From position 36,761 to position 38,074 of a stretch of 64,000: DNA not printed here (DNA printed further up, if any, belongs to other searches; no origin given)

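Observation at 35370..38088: Sharply AT-rich 2.7-kb islet carrying only a pentapeptide-repeat/membrane gene, flanked by an imperfect direct repeat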

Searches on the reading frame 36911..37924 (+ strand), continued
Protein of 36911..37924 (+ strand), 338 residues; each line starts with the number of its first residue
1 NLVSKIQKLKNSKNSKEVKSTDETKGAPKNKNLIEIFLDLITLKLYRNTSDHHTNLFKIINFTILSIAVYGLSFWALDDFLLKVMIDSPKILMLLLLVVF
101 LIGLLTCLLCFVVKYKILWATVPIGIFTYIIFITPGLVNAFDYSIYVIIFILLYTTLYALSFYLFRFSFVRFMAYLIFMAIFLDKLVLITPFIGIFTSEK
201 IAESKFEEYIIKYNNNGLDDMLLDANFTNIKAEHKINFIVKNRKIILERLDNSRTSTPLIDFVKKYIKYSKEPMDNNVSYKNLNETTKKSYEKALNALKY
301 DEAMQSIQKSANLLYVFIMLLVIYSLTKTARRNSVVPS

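Call 63: find_encoding_contigs(protein=P0153, flank=8000, max_places=1)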
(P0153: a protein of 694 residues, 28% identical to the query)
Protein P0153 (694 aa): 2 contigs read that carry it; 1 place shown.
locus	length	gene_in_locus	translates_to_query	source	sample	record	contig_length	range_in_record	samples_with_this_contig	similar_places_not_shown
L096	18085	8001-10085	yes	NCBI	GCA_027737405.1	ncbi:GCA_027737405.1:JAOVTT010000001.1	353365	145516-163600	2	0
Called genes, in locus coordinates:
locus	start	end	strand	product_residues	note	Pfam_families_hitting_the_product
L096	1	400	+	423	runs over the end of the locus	PF00202:Aminotran_3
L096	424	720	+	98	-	PF09527:ATPase_gene1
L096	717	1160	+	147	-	-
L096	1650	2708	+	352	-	PF01180:DHO_dh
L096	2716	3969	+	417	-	PF00675:Peptidase_M16, PF05193:Peptidase_M16_C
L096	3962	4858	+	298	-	PF00701:DHDPS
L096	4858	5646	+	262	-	PF00106:adh_short, PF13561:adh_short_C2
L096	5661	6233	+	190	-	PF01066:CDP-OH_P_transf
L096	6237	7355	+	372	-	PF02163:Peptidase_M50, PF00595:PDZ (weak), PF13180:PDZ_2 (weak), PF17820:PDZ_6 (weak)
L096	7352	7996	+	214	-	PF01168:Ala_racemase_N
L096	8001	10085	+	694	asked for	PF13576:Pentapeptide_3 (weak)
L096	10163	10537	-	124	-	PF01042:Ribonuc_L-PSP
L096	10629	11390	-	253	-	PF01925:TauE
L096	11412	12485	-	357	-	PF09587:PGA_cap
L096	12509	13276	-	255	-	PF01553:Acyltransferase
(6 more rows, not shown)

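Call 76: predict_structure(alignment_id=A3)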
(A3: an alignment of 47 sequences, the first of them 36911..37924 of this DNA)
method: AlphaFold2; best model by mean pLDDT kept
length: 338 residues; sequences in the alignment: 47
mean_pLDDT: 72.2   pTM: 0.62
mean pLDDT of the five models: 72.2, 72.1, 71.5, 71.6, 66.8
residues with pLDDT >= 90: 23; 70-90: 206; 50-70: 48; < 50: 61
segments of 3 or more residues with pLDDT < 50: 1-27, 255-287
pLDDT, mean of each block of 10 residues (from residue 1): 41 43 45 68 62 72 91 85 76 81 81 77 79 77 78 85 88 94 85 69 79 76 80 81 84 49 42 39 48 84 86 85 80 63
secondary structure, 60 per line:
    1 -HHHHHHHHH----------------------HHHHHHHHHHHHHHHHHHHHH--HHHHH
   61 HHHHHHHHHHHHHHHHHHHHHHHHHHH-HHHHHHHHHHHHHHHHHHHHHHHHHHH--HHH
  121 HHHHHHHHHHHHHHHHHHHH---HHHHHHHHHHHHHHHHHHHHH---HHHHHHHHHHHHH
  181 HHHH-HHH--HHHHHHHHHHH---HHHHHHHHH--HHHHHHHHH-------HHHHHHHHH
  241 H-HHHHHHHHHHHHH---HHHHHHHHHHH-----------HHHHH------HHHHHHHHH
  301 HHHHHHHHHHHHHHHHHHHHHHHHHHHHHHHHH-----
elements in order: H2-10 H33-53 H56-87 H89-115 H118-140 H144-164 H168-184 H191-201 H205-213 H216-224 H232-241 H243-255 H259-269 H281-285 H292-333
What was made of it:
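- Tried and rejected: A second model of the C-terminal 338 aa, built on a more diverse alignment, reached pLDDT 72 (call 76).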

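Call 79: fold_search(model_id=the predicted structure, library=pdb)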
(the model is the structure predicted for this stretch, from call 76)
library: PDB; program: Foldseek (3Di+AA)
matches with E <= 10: 75; with E <= 0.001: 0
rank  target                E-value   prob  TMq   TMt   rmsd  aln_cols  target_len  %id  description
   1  9ngj_A                1.1e+00  0.06  0.11  0.08  23.2       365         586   12  CryoEM structure of human ABCD3 bound to Phytanoyl-CoA (released 2025-12-17)
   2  7rtv_A                2.1e+00  0.06  0.15  0.14  30.3       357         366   11  Cryo-EM structure of monomeric TTYH2 (released 2021-09-22)
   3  8tzi                  2.3e+00  0.06  0.15  0.13  22.3       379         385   12  Human equilibrative nucleoside transporter-1, JH-ENT-01 bound (released 2024-08-28)
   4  9g71_A                3.2e+00  0.06  0.17  0.15  27.6       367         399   12  Cryo-EM structure of TTYH2 in complex with lipids in GDN (released 2025-05-21)
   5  5l22_B                3.2e+00  0.05  0.13  0.10  24.6       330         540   12  PrtD T1SS ABC transporter (released 2017-03-08)
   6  5mkk_B                3.3e+00  0.04  0.15  0.11  23.4       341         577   12  Crystal structure of the heterodimeric ABC transporter TmrAB, a homolog of the antigen translocation complex TAP (released 2017-01-18)
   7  7p5m_A                3.4e+00  0.05  0.15  0.13  27.9       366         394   12  Cryo-EM structure of human TTYH2 in lipid nanodiscs (released 2021-08-11)
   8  6ob6_A                3.4e+00  0.04  0.14  0.13  20.8       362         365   13  Human equilibrative nucleoside transporter-1, S-(4-nitrobenzyl)-6-thioinosine bound, merohedrally twinned (released 2019-07-03)
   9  3m74                  3.6e+00  0.04  0.12  0.13  22.7       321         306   10  Crystal Structure of Plant SLAC1 homolog TehA (released 2010-05-12)
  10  3m7c                  3.6e+00  0.03  0.11  0.12  23.4       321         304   12  Crystal Structure of Plant SLAC1 homolog TehA (released 2010-05-12)
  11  8en9                  3.8e+00  0.03  0.12  0.12  23.9       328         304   10  TehA native-SAD structure determined at 5 keV with a helium environment (released 2022-11-02)
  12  6o6r_A                3.9e+00  0.03  0.12  0.07  21.6       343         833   12  Structure of the TRPM8 cold receptor by single particle electron cryo-microscopy, AMTB-bound state (released 2019-09-18)
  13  7ocy_B                4.1e+00  0.03  0.15  0.10  25.3       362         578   12  Enterococcus faecalis EfrCD in complex with a nanobody (released 2022-05-18)
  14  3m78                  4.1e+00  0.03  0.12  0.13  22.8       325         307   12  Crystal Structure of Plant SLAC1 homolog TehA (released 2010-05-12)
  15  3m71                  4.1e+00  0.03  0.11  0.11  25.7       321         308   12  Crystal Structure of Plant SLAC1 homolog TehA (released 2010-05-12)
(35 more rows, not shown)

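Call 87: search_protein_families(library=padloc, proteins=[L095:5807-6415:+, L095:6415-7980:+, L095:2-1955:-, L095:2103-5801:+], max_evalue=0.001)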
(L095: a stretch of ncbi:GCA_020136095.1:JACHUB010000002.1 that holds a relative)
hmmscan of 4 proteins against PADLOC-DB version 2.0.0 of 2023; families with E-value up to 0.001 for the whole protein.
L095:5807-6415:+ (203 aa): 0 families

L095:6415-7980:+ (522 aa): 0 families

L095:2-1955:- (651 aa): 4 families
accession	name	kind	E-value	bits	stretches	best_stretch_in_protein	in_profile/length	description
PDLC03924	MkoC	-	4.8e-24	82.6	1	227-507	189-436/1136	-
PDLC03920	MkoA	-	1.5e-09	34.7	1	286-340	610-658/1112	-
PDLC04140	mad8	-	4.5e-05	21.1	1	312-508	26-151/314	mads_8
PDLC04476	PDC-M16A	-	0.00025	17.6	1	294-340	5-52/691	-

L095:2103-5801:+ (1233 aa): 43 families (the best 25 are shown)
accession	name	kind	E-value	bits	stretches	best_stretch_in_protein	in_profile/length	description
PDLC03612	REase_MTase_IIG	-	0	1699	1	1-1232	1-1246/1247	Type IIG restriction enzyme-methyltransferase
PDLC03596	REase_MTase_IIG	-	2.5e-95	318.5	2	773-1232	697-1145/1148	Type IIG restriction enzyme-methyltransferase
PDLC03601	REase_MTase_IIG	-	1.5e-80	269.3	2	789-1217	672-1093/1110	Type IIG restriction enzyme-methyltransferase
PDLC03609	REase_MTase_IIG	-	3e-80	268.3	3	771-1180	542-936/1066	Type IIG restriction enzyme-methyltransferase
PDLC03604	REase_MTase_IIG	-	7.4e-53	177.8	2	756-1227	501-1002/1011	Type IIG restriction enzyme-methyltransferase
PDLC02643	DrmMI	-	2.2e-38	129.8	1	443-1197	556-1233/1347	DrmMI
PDLC03226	MTase_II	-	1.3e-33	114.5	2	754-901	91-239/579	Type II methyltransferase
PDLC03313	MTase_II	-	1e-27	94.9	1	790-1231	144-561/563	Type II methyltransferase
PDLC02638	DrmMI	-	3.8e-27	92.8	1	441-847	553-933/935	DrmMI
PDLC03335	MTase_II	-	5e-25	86.2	1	780-1178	180-578/607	Type II methyltransferase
PDLC03629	REase_MTase_IIG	-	2.3e-24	83.3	3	765-902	549-692/1182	Type IIG restriction enzyme-methyltransferase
PDLC02521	PglX|PglXI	-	3e-24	83.1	2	789-1176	480-835/1174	PglX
PDLC03245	MTase_II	-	4.6e-23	79.6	1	790-1210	158-567/577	Type II methyltransferase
PDLC03600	REase_MTase_IIG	-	1.5e-21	74.1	2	789-952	495-667/1205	Type IIG restriction enzyme-methyltransferase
PDLC02529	PglX|PglXI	-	3.1e-20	69.5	3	929-1158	518-737/1189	PglX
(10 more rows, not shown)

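Call 90: fold_search(model_id=the predicted structure, library=viral)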
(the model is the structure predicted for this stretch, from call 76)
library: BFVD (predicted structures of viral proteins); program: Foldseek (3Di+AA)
matches with E <= 10: 43; with E <= 0.001: 0
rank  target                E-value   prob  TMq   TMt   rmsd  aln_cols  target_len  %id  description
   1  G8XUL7                2.1e+00  0.07  0.15  0.17  29.0       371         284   10  Membrane protein A39 [Aotine betaherpesvirus 1]
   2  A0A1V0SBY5            2.1e+00  0.06  0.14  0.16  23.0       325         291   14  Uncharacterized protein [Catovirus CTV1]
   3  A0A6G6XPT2            2.5e+00  0.06  0.14  0.04  52.3       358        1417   11  (no name in the UniProt tables at hand)
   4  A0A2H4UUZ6            3.3e+00  0.05  0.13  0.11  23.5       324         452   13  Uncharacterized protein [Bodo saltans virus]
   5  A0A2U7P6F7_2          3.6e+00  0.06  0.16  0.07  31.2       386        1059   10  (no name in the UniProt tables at hand)
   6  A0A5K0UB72            3.6e+00  0.04  0.12  0.09  29.1       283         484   14  Uncharacterized protein [Yasminevirus sp. GU-2018]
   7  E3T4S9                3.8e+00  0.04  0.13  0.11  25.9       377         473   12  Uncharacterized protein [Cafeteria roenbergensis virus (strain BV-PW1)]
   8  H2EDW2                3.9e+00  0.05  0.15  0.17  27.5       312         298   17  Uncharacterized protein [Moumouvirus sp. 'Monve']
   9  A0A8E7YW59            4.1e+00  0.06  0.10  0.09  15.9       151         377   14  (no name in the UniProt tables at hand)
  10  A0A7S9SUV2            4.1e+00  0.02  0.12  0.10  37.3       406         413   12  Uncharacterized protein [Virus NIOZ-UU159]
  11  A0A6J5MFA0            4.3e+00  0.08  0.10  0.22  13.3       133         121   16  Uncharacterized protein [uncultured Caudovirales phage]
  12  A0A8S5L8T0            4.7e+00  0.10  0.15  0.06  12.6       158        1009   13  Tail tape measure protein [Myoviridae sp. ctuYn2]
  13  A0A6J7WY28            4.7e+00  0.02  0.12  0.07  25.9       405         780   12  Uncharacterized protein [uncultured Caudovirales phage]
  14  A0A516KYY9            4.9e+00  0.01  0.09  0.05  33.4       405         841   11  (no name in the UniProt tables at hand)
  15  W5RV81                5.2e+00  0.07  0.12  0.24  18.7       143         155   14  Uncharacterized protein [Staphylococcus phage vB_SepS_SEP9]
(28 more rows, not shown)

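Call 92: search_protein_families(library=pfam, alignment_id=A3, max_evalue=0.01)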
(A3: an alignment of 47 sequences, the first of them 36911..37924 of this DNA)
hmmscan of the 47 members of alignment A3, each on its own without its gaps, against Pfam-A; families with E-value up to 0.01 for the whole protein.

A. member 1, window:36911-37924:+ (338 aa): 0 families

B. families by the number of members that match (of 47 scanned): 2 families
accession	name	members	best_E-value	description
PF13576.12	Pentapeptide_3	38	5.9e-32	Pentapeptide repeats (9 copies)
PF13599.13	Pentapeptide_4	2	0.00057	Pentapeptide repeat region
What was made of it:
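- Tried and rejected: Pfam found only Pentapeptide_3 among the 47 family members scanned (call 92).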

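Call 96: search_protein_families(library=phrogs, proteins=[L095:5807-6415:+, L095:6415-7980:+], max_evalue=0.001)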
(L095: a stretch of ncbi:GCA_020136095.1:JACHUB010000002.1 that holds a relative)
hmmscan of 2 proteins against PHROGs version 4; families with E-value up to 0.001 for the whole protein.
L095:5807-6415:+ (203 aa): 0 families

L095:6415-7980:+ (522 aa): 0 families
